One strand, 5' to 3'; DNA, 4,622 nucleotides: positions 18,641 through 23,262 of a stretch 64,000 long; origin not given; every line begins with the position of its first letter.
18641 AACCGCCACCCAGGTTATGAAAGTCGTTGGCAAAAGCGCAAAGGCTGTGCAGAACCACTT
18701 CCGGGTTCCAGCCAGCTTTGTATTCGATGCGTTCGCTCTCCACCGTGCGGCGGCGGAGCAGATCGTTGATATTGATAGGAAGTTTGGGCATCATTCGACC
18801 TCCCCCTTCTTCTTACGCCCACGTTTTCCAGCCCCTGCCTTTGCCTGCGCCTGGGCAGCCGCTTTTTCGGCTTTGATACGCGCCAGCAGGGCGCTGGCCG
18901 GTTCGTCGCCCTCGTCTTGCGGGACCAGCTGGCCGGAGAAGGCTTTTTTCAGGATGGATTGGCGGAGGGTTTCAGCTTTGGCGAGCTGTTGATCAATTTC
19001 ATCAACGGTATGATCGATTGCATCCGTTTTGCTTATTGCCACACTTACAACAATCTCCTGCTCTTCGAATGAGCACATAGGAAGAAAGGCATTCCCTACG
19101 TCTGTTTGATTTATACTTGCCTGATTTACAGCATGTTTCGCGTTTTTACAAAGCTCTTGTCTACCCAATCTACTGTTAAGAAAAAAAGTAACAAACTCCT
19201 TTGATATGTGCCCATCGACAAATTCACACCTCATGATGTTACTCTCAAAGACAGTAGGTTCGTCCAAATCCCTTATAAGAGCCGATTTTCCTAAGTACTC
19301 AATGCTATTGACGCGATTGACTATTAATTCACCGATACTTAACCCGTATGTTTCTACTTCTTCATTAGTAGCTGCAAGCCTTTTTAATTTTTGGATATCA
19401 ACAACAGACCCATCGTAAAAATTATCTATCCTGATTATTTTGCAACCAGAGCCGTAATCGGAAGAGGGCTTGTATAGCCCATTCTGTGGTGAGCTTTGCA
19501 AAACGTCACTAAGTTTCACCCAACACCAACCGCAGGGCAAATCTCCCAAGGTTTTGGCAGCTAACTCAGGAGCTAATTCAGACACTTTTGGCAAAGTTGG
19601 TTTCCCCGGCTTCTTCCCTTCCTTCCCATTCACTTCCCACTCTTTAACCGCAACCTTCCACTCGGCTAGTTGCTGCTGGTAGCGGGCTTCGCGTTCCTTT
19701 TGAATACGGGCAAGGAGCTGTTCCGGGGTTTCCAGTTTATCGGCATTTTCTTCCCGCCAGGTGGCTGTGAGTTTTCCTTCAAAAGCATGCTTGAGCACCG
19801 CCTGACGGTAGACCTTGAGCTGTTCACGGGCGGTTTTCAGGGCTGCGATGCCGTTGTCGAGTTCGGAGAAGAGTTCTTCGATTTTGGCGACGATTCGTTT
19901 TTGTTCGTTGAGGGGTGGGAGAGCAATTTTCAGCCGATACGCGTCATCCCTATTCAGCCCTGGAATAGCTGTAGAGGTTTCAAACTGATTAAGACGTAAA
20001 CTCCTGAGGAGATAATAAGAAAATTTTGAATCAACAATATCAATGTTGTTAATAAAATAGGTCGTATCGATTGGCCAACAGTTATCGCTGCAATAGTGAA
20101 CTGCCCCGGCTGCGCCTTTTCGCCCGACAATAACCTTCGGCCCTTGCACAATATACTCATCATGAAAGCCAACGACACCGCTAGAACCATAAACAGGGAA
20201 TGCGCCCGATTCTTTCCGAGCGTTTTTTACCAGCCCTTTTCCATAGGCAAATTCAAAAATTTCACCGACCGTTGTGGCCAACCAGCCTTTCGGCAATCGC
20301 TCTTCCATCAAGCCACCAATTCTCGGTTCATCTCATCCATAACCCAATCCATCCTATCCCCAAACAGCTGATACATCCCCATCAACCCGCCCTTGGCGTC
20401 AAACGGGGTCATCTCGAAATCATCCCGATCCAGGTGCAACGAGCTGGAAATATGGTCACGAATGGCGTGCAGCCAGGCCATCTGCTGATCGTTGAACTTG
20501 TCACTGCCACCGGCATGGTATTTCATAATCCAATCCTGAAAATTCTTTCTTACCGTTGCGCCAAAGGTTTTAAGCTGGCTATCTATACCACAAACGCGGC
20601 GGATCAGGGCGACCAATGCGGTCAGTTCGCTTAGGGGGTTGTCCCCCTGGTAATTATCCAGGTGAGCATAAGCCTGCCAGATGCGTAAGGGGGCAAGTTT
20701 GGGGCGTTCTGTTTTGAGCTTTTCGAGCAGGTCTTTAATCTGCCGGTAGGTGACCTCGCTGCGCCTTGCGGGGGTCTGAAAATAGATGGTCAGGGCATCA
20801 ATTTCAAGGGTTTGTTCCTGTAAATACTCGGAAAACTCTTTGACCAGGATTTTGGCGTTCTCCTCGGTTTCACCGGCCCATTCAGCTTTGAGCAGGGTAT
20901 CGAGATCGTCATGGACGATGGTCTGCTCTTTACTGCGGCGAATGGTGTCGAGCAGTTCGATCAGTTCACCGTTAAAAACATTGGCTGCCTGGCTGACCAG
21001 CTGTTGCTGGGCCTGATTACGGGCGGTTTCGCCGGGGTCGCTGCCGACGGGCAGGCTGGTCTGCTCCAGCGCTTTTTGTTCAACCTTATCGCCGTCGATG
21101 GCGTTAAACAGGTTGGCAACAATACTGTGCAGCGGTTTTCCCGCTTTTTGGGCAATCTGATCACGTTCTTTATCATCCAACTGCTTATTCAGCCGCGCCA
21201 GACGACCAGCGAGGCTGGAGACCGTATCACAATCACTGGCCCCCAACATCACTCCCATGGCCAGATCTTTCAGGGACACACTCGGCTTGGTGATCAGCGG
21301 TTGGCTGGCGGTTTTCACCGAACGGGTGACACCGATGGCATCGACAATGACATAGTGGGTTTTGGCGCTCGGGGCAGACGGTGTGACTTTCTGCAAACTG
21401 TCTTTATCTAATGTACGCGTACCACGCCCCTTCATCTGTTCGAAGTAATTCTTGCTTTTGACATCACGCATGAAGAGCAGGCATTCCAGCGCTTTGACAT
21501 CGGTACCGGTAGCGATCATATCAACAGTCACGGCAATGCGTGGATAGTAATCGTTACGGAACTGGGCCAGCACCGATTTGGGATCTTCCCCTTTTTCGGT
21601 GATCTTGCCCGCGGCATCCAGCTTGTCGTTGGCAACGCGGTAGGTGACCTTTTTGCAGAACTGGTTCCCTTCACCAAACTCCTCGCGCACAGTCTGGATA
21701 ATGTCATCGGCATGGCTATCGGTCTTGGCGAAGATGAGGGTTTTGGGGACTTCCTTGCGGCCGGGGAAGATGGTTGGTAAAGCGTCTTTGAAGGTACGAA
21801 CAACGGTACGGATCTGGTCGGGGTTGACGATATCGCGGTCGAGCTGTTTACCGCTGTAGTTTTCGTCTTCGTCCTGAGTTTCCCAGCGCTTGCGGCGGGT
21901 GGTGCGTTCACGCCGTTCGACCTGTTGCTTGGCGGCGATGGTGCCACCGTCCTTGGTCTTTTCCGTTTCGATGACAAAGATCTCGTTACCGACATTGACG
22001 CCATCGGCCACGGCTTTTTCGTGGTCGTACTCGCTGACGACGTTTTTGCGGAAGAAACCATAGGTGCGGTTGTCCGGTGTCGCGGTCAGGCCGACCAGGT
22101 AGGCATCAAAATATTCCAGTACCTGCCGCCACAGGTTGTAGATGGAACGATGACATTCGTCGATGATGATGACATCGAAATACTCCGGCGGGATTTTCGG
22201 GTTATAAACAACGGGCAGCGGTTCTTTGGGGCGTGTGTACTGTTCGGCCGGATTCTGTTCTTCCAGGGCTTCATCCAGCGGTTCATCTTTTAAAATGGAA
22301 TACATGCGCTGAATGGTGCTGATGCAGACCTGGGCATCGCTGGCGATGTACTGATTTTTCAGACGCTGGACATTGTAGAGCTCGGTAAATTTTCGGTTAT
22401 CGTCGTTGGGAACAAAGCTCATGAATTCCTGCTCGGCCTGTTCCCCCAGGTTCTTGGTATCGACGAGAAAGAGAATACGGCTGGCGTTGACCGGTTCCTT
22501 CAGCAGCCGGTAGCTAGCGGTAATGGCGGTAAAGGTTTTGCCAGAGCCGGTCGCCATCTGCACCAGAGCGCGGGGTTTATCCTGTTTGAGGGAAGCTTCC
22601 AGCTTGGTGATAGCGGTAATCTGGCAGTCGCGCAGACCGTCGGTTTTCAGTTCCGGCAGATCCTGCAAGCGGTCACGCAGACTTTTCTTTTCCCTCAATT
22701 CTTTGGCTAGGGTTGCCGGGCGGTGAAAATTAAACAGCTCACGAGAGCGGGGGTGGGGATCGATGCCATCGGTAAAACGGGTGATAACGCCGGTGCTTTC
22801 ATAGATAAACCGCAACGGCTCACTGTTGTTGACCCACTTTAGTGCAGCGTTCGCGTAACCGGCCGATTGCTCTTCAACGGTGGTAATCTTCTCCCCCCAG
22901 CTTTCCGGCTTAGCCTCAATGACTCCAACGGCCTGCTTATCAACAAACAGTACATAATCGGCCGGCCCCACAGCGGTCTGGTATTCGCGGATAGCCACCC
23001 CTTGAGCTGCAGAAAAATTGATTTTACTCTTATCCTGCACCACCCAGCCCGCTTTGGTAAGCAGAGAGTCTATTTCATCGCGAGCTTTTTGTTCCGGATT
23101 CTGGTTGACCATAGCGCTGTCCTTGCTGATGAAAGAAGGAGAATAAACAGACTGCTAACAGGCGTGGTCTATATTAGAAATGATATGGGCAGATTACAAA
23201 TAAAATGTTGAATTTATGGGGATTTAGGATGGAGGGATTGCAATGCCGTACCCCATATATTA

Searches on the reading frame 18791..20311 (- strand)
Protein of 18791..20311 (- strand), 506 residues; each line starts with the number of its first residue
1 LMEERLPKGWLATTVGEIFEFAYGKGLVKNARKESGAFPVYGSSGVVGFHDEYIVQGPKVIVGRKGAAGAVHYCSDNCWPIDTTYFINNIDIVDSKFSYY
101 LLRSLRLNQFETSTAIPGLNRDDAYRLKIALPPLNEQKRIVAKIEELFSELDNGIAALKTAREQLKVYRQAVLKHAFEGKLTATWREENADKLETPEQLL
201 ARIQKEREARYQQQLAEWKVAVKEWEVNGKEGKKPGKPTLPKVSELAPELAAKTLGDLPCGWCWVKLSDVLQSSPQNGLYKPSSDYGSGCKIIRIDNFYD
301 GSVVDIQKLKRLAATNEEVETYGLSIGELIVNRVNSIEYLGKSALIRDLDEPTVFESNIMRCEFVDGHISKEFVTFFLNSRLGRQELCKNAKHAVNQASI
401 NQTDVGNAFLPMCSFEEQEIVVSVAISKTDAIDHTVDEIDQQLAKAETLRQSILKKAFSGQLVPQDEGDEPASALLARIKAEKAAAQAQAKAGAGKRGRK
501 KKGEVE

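Call 71: search_protein_families(library=pfam, proteins=[window:18791-20311:-], max_evalue=1e-8)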
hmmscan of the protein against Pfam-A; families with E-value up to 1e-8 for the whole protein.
window:18791-20311:- (506 aa): 1 family
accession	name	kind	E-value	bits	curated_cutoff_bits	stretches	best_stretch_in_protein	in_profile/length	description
PF01420.25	Methylase_S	-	6.8e-21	75.6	22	1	7-155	1-162/168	Type I restriction modification DNA specificity domain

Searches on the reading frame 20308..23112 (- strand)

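Call 71: search_protein_families(library=pfam, proteins=[window:20308-23112:-], max_evalue=1e-8)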
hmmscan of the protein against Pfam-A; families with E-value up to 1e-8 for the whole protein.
window:20308-23112:- (934 aa): 4 families
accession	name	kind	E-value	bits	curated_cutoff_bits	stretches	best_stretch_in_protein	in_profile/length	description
PF04851.21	ResIII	-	1.5e-39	136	22.5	1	160-347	4-163/164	Type III restriction enzyme, res subunit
PF08463.15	EcoEI_R_C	-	1.8e-34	119.6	24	1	756-932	3-162/163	EcoEI R protein C-terminal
PF18766.7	SWI2_SNF2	-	6.8e-20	72.1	26.7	1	164-383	2-193/221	SWI2/SNF2 ATPase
PF00270.35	DEAD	-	3.5e-13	50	26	1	164-349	4-162/167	DEAD/DEAH box helicase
